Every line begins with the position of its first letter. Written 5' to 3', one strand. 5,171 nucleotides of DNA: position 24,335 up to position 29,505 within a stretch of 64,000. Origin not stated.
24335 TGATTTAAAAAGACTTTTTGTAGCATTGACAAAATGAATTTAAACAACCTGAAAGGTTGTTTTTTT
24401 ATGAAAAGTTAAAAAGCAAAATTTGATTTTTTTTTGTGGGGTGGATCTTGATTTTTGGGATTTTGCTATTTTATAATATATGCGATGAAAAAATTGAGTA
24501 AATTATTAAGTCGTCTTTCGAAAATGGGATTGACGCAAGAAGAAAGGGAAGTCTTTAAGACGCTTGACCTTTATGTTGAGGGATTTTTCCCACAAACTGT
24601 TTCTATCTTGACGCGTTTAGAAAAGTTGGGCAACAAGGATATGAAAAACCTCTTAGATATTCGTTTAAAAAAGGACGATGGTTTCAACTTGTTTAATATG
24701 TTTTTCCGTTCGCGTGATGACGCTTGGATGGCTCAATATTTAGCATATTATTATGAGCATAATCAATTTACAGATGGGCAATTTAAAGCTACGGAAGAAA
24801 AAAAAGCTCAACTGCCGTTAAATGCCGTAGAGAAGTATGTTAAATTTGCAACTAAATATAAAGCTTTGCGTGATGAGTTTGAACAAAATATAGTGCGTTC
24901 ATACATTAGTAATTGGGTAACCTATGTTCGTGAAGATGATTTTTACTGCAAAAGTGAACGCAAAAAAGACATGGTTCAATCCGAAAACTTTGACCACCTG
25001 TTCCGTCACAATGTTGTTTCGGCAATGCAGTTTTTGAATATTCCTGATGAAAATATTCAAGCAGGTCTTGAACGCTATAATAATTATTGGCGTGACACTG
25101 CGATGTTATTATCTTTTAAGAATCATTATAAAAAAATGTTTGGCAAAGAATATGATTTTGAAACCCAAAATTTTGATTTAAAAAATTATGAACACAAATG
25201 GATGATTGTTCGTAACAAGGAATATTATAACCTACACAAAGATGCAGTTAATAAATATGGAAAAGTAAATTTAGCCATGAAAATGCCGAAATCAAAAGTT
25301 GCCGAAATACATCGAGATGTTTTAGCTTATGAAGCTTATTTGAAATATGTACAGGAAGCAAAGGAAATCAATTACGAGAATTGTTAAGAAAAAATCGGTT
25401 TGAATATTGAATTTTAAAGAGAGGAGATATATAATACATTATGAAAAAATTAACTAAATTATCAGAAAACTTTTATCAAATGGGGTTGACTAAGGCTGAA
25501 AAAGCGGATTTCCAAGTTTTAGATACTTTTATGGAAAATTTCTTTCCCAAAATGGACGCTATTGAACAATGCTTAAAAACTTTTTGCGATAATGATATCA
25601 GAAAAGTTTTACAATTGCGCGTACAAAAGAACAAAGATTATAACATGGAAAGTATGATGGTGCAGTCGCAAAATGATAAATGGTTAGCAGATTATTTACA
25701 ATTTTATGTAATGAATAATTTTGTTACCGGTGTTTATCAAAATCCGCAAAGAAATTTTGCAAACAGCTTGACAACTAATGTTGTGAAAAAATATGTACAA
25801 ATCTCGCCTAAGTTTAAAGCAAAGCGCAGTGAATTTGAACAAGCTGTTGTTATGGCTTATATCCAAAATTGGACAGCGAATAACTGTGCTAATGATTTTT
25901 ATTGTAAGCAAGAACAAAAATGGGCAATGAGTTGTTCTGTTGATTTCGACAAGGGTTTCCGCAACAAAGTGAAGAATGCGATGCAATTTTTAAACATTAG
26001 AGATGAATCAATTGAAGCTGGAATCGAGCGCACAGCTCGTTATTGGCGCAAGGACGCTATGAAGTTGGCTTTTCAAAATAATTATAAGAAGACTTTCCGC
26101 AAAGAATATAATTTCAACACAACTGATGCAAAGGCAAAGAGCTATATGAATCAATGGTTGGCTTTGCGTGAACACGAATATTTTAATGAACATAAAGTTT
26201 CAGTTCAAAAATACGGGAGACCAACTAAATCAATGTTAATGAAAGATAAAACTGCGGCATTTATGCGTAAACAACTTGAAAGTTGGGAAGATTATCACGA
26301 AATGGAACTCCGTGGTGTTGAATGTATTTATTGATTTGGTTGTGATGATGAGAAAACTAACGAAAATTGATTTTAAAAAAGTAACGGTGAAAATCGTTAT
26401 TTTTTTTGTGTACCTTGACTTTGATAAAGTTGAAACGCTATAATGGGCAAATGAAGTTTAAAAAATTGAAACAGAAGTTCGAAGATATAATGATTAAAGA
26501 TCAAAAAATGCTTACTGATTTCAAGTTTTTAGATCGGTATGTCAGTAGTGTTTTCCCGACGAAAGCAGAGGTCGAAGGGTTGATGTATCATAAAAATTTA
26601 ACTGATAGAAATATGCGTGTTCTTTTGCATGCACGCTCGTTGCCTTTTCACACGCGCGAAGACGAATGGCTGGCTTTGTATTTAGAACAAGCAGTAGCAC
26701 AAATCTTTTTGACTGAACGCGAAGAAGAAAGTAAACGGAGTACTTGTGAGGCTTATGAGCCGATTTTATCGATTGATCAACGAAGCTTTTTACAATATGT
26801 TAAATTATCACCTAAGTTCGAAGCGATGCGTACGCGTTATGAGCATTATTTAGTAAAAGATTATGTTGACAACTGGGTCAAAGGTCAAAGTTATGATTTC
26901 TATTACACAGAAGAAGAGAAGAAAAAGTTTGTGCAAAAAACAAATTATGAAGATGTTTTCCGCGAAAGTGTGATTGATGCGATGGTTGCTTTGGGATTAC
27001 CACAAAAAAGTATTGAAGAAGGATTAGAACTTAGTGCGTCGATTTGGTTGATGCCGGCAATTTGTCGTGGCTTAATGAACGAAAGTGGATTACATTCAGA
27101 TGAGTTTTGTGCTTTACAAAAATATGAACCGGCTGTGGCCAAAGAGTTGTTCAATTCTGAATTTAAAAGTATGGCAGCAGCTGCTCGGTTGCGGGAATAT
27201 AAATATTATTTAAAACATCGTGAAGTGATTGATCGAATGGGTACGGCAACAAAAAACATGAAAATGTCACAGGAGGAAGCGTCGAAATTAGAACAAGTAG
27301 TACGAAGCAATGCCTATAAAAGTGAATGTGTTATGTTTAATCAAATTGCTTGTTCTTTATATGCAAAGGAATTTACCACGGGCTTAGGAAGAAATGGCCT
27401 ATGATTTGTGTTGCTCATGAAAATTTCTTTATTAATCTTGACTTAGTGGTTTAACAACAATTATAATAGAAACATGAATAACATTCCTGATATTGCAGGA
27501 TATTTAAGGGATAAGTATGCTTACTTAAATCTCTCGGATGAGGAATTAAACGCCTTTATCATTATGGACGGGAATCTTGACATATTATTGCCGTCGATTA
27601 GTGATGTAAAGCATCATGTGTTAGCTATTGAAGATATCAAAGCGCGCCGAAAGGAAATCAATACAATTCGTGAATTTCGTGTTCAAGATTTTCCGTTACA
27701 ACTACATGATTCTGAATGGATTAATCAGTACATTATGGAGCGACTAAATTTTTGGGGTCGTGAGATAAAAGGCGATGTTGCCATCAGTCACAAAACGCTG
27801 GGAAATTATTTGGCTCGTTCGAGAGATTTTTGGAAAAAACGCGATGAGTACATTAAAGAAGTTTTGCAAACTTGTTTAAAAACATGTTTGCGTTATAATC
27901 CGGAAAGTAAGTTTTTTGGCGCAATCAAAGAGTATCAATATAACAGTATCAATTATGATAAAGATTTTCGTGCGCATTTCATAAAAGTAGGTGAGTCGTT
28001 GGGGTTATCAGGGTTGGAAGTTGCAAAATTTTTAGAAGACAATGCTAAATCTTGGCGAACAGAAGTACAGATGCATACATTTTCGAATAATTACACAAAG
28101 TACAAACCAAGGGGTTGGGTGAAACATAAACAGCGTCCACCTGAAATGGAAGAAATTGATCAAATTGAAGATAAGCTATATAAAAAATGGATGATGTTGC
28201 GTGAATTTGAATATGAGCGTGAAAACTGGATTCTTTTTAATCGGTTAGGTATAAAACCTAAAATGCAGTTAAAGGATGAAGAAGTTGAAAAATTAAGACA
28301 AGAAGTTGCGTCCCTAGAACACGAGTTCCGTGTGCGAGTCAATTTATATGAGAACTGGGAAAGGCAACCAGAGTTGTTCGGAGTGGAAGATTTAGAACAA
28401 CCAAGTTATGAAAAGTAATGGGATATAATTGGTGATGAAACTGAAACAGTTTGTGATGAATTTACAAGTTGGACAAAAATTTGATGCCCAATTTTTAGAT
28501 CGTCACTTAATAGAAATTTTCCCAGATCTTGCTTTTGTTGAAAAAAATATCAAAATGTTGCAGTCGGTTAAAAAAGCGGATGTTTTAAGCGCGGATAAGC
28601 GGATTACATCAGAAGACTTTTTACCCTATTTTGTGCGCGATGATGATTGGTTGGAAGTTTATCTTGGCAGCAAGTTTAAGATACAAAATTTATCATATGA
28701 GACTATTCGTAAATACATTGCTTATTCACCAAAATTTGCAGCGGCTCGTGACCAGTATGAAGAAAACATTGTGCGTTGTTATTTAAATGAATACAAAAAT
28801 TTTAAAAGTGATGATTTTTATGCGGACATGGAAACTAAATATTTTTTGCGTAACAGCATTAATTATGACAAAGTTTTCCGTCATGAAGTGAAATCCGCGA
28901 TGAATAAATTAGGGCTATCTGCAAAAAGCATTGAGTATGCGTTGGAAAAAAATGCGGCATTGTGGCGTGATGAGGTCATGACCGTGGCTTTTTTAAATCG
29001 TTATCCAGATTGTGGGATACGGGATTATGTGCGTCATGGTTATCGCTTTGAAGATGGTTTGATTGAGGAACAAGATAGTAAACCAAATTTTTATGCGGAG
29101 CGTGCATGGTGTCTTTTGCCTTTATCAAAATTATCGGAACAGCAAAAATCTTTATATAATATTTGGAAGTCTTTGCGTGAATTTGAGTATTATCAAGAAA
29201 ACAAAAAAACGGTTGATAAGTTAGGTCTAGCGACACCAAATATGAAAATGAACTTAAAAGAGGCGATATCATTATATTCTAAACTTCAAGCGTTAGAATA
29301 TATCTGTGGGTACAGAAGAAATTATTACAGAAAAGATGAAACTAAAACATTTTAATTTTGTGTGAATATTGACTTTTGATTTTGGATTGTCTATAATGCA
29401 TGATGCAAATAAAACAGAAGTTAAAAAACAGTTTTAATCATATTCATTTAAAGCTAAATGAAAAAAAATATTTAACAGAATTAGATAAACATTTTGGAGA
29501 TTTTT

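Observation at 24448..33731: Nine tandem, same-strand paralogs of an unrecognised ~300-aa soluble protein family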

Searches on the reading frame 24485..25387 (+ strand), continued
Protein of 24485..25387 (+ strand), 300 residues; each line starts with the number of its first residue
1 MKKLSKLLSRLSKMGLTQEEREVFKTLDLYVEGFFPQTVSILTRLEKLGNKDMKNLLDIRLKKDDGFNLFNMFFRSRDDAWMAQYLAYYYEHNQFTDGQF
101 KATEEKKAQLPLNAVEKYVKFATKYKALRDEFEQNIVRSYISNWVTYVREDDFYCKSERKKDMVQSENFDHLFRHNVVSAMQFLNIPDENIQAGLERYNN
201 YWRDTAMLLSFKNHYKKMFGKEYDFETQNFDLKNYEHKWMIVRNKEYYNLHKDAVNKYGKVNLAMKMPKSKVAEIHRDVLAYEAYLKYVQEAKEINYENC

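Call 76: predict_structure(alignment_id=A5)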
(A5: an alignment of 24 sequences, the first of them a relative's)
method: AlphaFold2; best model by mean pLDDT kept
length: 376 residues; sequences in the alignment: 24
mean_pLDDT: 86.2   pTM: 0.70
mean pLDDT of the five models: 86.2, 86.0, 84.6, 84.4, 83.5
residues with pLDDT >= 90: 212; 70-90: 117; 50-70: 32; < 50: 15
segments of 3 or more residues with pLDDT < 50: 279-287, 371-376
pLDDT, mean of each block of 10 residues (from residue 1): 87 81 86 83 79 89 84 87 80 63 75 91 92 91 95 94 86 96 97 96 81 80 93 95 98 96 94 60 49 88 98 97 95 97 97 92 72 44
secondary structure, 60 per line:
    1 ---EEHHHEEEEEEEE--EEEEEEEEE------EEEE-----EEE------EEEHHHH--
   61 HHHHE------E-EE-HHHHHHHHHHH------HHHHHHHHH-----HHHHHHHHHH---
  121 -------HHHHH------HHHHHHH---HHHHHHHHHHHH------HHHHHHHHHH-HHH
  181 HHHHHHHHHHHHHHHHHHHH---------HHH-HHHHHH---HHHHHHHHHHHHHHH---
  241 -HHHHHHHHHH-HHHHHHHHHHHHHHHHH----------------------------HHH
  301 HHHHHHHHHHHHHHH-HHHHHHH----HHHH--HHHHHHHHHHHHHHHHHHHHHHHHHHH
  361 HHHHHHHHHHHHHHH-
elements in order: E9-16 E19-27 E34-37 E43-45 E52-54 H55-58 H61-64 H77-87 H94-102 H108-117 H128-132 H139-145 H149-160 H167-176 H178-200 H214-219 H223-237 H242-251 H253-269 H298-315 H317-323 H328-331 H334-375

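Call 78: fold_search(model_id=the predicted structure, library=pdb)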
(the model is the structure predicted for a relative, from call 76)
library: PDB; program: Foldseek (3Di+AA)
matches with E <= 10: 110; with E <= 0.001: 0
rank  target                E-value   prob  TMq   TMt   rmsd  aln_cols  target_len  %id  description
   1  8hmc_C                1.1e+00  0.06  0.12  0.09  20.0       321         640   13  base module state 1 of Tetrahymena IFT-A (released 2023-06-14)
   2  5t2x_B                1.4e+00  0.06  0.12  0.16  19.6       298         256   10  Crystal structure of Uncharacterised protein lpg1670 (released 2016-09-28)
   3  8fbn_D                1.5e+00  0.08  0.12  0.18  17.0       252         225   12  Improving the secretion of designed protein assemblies through negative design of cryptic transmembrane domains (released 2023-03-22)
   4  5t2x_A                1.7e+00  0.04  0.11  0.15  20.2       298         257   11  Crystal structure of Uncharacterised protein lpg1670 (released 2016-09-28)
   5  8adl_A                1.9e+00  0.02  0.10  0.07  27.8       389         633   11  Cryo-EM structure of the SEA complex (released 2022-11-02)
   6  3zyl_A                2.0e+00  0.06  0.14  0.18  15.5       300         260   11  Structure of a truncated CALM (PICALM) ANTH domain (released 2011-12-07)
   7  5ys9_B                2.1e+00  0.04  0.13  0.09  28.3       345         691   11  Crystal structure of acyl-coA oxidase3 from Yarrowia lipolytica (released 2018-02-28)
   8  9hfl_C                2.1e+00  0.03  0.11  0.06  21.9       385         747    9  Cryo-EM structure of the human snRNA export complex comprising CBC-PHAX-CRM1-RanGTP and capped-RNA (released 2025-07-16)
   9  7udk_A                2.3e+00  0.08  0.13  0.23  13.3       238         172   11  Crystal structure of designed helical repeat protein RPB_LRP2_R4 bound to LRPx4 peptide (released 2023-03-22)
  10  7sqc_2M               2.3e+00  0.04  0.11  0.14  46.5       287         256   14  Ciliary C1 central pair apparatus isolated from Chlamydomonas reinhardtii (released 2022-04-13)
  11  5t2x_C                2.4e+00  0.03  0.11  0.15  19.5       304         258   10  Crystal structure of Uncharacterised protein lpg1670 (released 2016-09-28)
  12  3zyl_B                2.5e+00  0.04  0.13  0.17  15.3       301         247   12  Structure of a truncated CALM (PICALM) ANTH domain (released 2011-12-07)
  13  8r70_B                2.7e+00  0.04  0.12  0.09  18.2       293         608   13  Polysaccharide lyase BtPL33HA (BT4410) Y291A with HA dp4 (released 2024-12-04)
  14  6kco_F                2.8e+00  0.57  0.11  0.43   4.2        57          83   24  Shuguo PWWP in complex with ssDNA (released 2020-07-01)
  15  6kco_D                2.8e+00  0.30  0.11  0.36   4.4        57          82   28  Shuguo PWWP in complex with ssDNA (released 2020-07-01)
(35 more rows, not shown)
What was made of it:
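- On Any protein with a solved structure: The second model gave best E 1.1 (call 78).
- Some distant members add a small five-stranded beta domain with weak Tudor/PWWP/PilZ-like similarity (calls 76, 78).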

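Call 91: search_solved_structures(query=A5, max_evalue=10)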
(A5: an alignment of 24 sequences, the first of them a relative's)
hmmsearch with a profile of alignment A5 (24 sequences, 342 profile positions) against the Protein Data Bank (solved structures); distinct sequences matched with E-value up to 10: 3.
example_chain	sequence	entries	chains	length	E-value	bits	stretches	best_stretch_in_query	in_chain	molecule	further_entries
9mse_M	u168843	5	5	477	0.14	14.4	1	79-170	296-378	RNA polymerase sigma-54 factor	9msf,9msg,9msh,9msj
8f1i_M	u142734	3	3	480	0.14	14.4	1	79-170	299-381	RNA polymerase sigma-54 factor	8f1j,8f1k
3cp5_A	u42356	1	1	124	0.52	12.5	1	287-318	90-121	Cytochrome c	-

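Call 92: find_encoding_contigs(protein=P0165, flank=10000, max_places=2)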
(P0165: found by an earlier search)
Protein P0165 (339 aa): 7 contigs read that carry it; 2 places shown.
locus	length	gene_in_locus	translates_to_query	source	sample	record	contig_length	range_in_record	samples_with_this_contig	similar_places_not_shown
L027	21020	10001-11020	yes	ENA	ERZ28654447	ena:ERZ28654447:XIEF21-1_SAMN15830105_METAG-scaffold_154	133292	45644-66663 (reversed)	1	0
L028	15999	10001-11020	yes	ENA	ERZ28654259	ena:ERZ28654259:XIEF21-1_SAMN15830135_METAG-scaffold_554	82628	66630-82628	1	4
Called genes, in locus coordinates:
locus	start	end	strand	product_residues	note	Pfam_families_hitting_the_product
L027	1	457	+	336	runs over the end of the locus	PF05496:RuvB_N (faint), PF13177:DNA_pol3_delta2, PF13401:AAA_22 (faint), PF00004:AAA, PF22608:DNAX_ATPase_lid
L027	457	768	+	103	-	-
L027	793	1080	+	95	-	PF02575:YbaB_DNA_bd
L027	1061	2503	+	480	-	PF00749:tRNA-synt_1c, PF19269:Anticodon_2 (weak)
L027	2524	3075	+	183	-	PF01300:Sua5_yciO_yrdC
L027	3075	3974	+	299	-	PF01565:FAD_binding_4, PF02873:MurB_C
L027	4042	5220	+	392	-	-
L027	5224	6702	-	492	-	PF13231:PMT_2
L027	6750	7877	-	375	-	PF05580:Peptidase_S55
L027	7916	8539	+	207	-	-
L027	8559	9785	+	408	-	PF00144:Beta-lactamase (faint), PF00768:Peptidase_S11, PF13354:Beta-lactamase2, PF07943:PBP5_C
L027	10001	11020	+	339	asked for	-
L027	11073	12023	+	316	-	-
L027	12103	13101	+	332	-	-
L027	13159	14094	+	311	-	-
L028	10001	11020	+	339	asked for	-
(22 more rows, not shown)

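Call 93: find_encoding_contigs(protein=P0023, flank=10000, max_places=2)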
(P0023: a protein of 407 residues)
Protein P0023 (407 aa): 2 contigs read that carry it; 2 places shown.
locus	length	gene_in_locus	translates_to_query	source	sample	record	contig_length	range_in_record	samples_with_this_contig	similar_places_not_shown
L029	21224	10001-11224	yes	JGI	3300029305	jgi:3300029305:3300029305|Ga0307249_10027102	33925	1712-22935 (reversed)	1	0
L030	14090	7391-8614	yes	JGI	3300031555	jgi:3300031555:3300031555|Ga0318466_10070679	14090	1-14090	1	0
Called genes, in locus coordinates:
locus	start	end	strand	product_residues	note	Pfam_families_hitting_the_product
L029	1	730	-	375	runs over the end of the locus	PF05580:Peptidase_S55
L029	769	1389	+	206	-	-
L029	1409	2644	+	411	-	PF00768:Peptidase_S11, PF13354:Beta-lactamase2, PF07943:PBP5_C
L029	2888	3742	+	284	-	-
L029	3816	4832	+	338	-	-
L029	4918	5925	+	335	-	-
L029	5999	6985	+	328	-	-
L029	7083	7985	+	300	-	-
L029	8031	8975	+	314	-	-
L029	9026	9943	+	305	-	-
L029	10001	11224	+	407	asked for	-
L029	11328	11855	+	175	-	-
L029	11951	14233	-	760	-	PF00528:BPD_transp_1, PF01547:SBP_bac_1 (weak)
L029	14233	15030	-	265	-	PF00528:BPD_transp_1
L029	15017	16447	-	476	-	PF09818:ABC_ATPase (faint), PF00005:ABC_tran, PF13304:AAA_21 (faint), PF08402:TOBE_2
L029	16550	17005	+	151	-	-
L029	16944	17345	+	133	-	PF02367:TsaE, PF13191:AAA_16 (weak)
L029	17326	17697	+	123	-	PF00814:TsaD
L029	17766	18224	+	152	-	-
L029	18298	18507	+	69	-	-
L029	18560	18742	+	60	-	-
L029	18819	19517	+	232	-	PF00561:Abhydrolase_1, PF12146:Hydrolase_4 (faint), PF12697:Abhydrolase_6, PF00561:Abhydrolase_1 (weak)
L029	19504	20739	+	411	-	PF08245:Mur_ligase_M, PF02875:Mur_ligase_C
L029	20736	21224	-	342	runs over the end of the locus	PF00154:RecA_N, PF06745:ATPase, PF08423:Rad51, PF21096:RecA_C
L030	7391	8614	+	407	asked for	-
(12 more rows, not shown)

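Call 94: find_encoding_contigs(protein=P0155, flank=10000, max_places=2)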
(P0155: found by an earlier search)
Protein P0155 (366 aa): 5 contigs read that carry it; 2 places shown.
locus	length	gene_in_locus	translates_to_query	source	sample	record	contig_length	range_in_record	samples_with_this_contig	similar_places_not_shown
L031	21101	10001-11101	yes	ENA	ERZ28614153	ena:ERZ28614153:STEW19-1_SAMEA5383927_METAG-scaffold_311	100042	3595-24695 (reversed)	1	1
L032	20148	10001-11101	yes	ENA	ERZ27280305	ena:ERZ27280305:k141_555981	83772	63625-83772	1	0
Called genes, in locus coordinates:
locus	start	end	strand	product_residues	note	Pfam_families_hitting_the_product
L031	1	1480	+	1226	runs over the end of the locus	PF09479:Flg_new (weak), PF18998:Flg_new_2, PF09479:Flg_new, PF18998:Flg_new_2, PF09479:Flg_new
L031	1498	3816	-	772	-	PF09064:EGF_Tme5 (faint), PF12662:cEGF (faint)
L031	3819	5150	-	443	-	-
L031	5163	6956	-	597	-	-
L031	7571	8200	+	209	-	-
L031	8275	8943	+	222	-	-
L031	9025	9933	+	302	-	-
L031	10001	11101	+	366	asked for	-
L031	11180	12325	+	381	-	PF01740:STAS, PF13466:STAS_2 (weak), PF01636:APH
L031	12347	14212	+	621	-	PF07228:SpoIIE, PF13581:HATPase_c_2, PF02518:HATPase_c (faint)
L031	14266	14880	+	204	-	PF09419:PGP_phosphatase (faint), PF13419:HAD_2 (faint), PF00702:Hydrolase, PF13242:Hydrolase_like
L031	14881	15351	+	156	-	PF22751:DUF488-N3a (weak)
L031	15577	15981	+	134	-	PF03682:UPF0158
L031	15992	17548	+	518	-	-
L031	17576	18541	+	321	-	PF13310:Virulence_RhuM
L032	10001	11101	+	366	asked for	-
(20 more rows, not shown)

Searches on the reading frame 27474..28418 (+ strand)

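Call 4: search_protein_families(library=pfam, proteins=[window:27474-28418:+], max_evalue=1)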
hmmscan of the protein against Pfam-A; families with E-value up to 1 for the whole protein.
window:27474-28418:+ (314 aa): 1 family
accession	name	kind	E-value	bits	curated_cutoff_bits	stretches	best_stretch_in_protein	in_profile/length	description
PF08882.16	Acetone_carb_G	-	0.041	14.6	21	1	187-245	18-77/113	Acetone carboxylase gamma subunit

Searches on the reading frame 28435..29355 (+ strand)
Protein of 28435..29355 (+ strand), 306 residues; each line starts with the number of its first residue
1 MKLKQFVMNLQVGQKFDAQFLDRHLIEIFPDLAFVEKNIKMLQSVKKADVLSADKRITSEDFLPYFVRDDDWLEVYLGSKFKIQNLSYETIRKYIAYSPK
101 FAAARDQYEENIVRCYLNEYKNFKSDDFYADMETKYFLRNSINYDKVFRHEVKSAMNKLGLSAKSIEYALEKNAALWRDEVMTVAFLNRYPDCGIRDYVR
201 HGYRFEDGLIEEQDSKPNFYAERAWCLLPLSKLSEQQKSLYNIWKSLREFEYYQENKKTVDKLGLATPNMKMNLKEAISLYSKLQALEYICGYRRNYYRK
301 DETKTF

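Call 4: search_protein_families(library=pfam, proteins=[window:28435-29355:+], max_evalue=1)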
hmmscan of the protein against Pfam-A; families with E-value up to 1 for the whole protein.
window:28435-29355:+ (306 aa): 1 family
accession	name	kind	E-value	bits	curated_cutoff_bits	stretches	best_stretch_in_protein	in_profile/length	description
PF02898.20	NO_synthase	-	0.00073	19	22.7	1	25-68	271-314/362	Nitric oxide synthase, oxygenase domain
